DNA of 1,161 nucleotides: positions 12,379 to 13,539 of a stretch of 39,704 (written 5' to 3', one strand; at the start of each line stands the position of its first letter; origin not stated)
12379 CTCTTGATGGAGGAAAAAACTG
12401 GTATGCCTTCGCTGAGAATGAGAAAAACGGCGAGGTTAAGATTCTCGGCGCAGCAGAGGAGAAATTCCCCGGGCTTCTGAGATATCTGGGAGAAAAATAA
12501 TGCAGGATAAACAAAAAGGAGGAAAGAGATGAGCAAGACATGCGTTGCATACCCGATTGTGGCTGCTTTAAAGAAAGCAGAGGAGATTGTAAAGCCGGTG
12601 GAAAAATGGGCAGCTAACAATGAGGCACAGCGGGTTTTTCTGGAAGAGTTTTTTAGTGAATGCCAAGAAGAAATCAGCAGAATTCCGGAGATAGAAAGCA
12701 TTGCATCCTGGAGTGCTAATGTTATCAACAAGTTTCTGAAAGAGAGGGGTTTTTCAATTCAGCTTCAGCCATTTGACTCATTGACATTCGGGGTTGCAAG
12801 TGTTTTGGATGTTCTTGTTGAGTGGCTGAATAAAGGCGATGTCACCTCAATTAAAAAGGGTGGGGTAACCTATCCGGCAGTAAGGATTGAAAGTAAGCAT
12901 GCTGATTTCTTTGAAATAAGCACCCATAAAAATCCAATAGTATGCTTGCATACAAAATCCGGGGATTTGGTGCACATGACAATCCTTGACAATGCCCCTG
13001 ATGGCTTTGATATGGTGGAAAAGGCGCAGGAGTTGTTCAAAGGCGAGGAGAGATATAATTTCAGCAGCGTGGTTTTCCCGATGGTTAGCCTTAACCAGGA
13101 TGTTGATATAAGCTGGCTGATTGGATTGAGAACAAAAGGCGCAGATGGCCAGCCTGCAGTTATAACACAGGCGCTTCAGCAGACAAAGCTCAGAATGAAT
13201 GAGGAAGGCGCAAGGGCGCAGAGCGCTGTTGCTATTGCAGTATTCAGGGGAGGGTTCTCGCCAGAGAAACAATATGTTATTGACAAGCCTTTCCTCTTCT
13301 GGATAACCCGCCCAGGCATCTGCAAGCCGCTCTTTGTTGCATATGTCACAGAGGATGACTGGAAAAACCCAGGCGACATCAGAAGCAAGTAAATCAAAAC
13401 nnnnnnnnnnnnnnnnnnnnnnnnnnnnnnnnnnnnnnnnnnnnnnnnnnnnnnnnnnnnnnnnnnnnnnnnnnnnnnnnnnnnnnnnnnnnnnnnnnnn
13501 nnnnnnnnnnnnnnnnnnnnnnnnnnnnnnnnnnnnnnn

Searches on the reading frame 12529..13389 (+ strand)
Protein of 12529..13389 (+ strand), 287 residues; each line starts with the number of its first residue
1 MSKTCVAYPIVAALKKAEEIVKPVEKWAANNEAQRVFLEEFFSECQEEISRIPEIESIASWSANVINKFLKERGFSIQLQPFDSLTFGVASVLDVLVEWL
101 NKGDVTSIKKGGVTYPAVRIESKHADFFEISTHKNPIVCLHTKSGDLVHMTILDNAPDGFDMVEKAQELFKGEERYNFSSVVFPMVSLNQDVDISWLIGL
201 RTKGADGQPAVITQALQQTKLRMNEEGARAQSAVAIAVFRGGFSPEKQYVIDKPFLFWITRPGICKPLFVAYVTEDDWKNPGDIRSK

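Call 19: search_protein_families(library=pfam, proteins=[window:12529-13389:+], max_evalue=0.001)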
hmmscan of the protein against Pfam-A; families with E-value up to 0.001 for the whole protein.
window:12529-13389:+ (287 aa): 1 family
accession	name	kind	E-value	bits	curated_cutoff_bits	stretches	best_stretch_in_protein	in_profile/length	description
PF00079.25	Serpin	-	5.9e-07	29.5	27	1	198-273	299-367/370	Serpin (serine protease inhibitor)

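Call 20: search_protein_families(library=phrogs, proteins=[window:12529-13389:+], max_evalue=0.001)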
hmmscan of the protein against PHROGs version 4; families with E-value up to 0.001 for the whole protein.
window:12529-13389:+ (287 aa): 0 families
